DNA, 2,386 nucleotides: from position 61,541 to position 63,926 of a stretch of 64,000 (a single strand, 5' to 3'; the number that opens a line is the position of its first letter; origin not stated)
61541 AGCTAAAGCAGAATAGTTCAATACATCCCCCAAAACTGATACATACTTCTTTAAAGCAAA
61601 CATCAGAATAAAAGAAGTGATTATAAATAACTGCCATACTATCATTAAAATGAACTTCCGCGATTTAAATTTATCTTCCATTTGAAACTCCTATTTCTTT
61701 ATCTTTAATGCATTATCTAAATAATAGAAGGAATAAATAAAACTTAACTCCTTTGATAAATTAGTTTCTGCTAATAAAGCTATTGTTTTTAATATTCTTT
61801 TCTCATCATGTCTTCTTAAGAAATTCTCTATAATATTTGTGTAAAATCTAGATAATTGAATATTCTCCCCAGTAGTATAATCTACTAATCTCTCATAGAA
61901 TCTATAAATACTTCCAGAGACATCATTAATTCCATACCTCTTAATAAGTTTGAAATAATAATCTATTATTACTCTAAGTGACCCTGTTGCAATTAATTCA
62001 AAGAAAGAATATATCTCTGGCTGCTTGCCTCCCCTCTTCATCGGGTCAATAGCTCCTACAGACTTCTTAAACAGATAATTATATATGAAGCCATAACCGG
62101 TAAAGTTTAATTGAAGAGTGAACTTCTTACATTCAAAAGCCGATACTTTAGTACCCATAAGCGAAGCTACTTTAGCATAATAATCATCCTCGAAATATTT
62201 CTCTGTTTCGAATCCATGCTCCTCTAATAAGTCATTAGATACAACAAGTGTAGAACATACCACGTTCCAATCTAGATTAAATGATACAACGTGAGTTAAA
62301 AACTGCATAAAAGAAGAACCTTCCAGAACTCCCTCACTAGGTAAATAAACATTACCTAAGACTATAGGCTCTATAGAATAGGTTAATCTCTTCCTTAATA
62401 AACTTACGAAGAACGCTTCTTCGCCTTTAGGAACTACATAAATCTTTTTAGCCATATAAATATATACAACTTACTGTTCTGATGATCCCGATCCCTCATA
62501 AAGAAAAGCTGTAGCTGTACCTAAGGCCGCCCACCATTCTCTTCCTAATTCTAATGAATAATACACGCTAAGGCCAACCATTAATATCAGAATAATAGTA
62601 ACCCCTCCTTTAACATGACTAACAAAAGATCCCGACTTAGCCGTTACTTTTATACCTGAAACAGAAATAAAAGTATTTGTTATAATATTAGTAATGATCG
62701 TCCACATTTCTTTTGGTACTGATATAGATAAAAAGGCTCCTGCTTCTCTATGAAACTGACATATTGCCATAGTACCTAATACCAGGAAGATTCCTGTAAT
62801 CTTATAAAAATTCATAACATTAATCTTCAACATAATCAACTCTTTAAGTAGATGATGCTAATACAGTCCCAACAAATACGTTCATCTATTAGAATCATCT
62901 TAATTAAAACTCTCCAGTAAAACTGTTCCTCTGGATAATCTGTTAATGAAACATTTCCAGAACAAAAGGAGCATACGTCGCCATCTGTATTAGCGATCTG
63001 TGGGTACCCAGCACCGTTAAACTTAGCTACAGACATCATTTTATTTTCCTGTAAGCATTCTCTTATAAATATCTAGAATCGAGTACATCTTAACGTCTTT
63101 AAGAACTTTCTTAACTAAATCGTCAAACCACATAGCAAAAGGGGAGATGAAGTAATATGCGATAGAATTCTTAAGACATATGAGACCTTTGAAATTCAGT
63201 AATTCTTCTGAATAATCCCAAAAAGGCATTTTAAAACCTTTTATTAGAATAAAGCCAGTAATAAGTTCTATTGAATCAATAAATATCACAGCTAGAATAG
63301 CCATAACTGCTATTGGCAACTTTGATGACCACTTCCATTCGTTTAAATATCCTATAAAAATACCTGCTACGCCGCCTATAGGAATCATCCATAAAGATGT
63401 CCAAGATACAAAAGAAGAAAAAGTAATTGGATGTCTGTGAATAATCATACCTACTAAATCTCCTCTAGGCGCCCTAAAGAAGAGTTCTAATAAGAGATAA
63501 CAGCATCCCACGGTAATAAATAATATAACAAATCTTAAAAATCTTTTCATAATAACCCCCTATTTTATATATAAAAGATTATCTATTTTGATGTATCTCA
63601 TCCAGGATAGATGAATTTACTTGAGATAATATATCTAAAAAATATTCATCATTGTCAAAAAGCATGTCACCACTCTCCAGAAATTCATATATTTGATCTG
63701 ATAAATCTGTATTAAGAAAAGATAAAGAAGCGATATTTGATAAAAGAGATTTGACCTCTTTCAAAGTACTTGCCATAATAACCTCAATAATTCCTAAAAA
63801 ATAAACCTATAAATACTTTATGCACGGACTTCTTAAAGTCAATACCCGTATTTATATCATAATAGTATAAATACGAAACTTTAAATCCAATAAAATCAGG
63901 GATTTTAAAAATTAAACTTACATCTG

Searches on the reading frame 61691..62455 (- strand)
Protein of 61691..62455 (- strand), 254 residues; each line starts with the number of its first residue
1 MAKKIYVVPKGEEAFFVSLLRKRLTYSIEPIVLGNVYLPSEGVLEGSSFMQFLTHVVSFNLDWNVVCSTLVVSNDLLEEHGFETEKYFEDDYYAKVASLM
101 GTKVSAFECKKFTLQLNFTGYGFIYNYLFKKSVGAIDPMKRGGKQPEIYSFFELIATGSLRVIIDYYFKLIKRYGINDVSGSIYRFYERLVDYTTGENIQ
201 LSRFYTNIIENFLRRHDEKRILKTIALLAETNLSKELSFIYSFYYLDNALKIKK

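Call 22: find_encoding_contigs(protein=window:61691-62455:-, flank=10000, max_places=4)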
Protein window:61691-62455:- (254 aa): no gene with exactly this product is on record in the collection.

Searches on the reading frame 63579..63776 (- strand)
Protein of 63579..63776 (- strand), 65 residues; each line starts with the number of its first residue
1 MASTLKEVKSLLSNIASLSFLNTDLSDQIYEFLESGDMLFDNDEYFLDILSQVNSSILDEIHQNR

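Call 59: search_protein_families(library=pfam, alignment_id=A4, max_evalue=0.001)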
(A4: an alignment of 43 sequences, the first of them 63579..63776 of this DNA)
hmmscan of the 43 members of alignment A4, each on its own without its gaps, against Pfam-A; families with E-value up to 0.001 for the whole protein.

A. member 1, window:63579-63776:- (65 aa): 0 families

B. families by the number of members that match (of 43 scanned): 10 families
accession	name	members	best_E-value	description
PF04095.22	NAPRTase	1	2.2e-33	Nicotinate phosphoribosyltransferase (NAPRTase) family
PF18143.6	HAD_SAK_2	1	1.8e-29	HAD domain in Swiss Army Knife RNA repair proteins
PF01510.30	Amidase_2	1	4.2e-20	N-acetylmuramoyl-L-alanine amidase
PF06541.16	ABC_trans_CmpB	1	2.1e-13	Putative ABC-transporter type IV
PF01522.26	Polysacc_deac_1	1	6.7e-11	Polysaccharide deacetylase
PF01258.23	zf-dskA_traR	1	5e-06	Prokaryotic dksA/traR C4-type zinc finger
PF13328.12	HD_4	1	2.1e-05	HD domain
PF02810.21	SEC-C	1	3.8e-05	SEC-C motif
PF01928.26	CYTH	1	7e-05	CYTH domain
PF19289.4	PmbA_TldD_3rd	1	0.00031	PmbA/TldA metallopeptidase C-terminal domain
